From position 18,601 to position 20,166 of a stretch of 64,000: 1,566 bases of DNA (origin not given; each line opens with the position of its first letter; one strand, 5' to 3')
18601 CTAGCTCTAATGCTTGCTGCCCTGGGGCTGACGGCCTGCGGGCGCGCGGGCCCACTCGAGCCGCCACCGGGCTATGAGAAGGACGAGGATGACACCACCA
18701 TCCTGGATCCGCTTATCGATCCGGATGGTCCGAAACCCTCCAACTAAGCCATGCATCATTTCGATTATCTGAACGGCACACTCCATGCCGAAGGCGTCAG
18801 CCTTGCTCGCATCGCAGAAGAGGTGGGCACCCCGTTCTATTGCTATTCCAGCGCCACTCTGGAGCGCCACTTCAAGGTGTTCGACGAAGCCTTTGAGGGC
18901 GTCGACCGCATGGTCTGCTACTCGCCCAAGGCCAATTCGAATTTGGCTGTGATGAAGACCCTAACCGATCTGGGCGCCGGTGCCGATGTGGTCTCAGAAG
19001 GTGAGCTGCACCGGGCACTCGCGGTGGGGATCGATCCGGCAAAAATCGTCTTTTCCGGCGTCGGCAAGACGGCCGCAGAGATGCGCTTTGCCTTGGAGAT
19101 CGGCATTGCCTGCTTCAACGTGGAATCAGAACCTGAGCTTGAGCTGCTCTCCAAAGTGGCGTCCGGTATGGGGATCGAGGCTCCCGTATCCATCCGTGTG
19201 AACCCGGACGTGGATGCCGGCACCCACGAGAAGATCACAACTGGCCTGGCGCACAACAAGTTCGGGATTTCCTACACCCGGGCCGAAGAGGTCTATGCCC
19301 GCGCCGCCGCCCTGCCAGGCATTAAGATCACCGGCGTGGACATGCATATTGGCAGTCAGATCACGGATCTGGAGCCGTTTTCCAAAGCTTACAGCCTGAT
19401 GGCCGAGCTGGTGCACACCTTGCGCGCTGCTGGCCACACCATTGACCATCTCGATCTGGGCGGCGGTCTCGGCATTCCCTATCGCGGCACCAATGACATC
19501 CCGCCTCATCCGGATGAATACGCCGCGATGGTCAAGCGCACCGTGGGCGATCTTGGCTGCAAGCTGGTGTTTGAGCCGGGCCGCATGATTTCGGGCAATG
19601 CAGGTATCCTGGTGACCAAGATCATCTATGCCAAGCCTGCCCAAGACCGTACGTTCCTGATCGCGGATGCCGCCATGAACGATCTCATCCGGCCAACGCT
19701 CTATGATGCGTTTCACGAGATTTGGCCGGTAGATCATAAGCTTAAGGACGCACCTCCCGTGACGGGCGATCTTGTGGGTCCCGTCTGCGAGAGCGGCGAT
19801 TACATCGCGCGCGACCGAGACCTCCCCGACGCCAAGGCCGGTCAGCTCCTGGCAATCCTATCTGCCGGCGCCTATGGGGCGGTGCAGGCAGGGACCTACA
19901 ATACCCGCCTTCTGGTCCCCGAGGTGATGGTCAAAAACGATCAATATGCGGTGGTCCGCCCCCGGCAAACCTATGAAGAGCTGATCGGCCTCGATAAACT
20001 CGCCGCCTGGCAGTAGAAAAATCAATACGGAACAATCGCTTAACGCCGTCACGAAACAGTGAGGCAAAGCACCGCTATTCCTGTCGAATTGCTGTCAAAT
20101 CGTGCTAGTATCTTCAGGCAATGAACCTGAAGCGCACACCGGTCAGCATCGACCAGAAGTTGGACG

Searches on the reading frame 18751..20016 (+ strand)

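Call 10: search_protein_families(library=pfam, proteins=[window:18751-20016:+])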
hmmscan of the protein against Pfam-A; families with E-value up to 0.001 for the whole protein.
window:18751-20016:+ (421 aa): 3 families
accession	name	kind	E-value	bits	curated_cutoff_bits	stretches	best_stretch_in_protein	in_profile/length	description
PF02784.22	Orn_Arg_deC_N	-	1.4e-63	215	23.4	1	35-281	2-246/247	Pyridoxal-dependent decarboxylase, pyridoxal binding domain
PF00278.28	Orn_DAP_Arg_deC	-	8.7e-28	96.9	23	1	29-373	1-95/95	Pyridoxal-dependent decarboxylase, C-terminal sheet domain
PF01168.26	Ala_racemase_N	-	0.00022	21.5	24.1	1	74-234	43-191/220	Alanine racemase, N-terminal domain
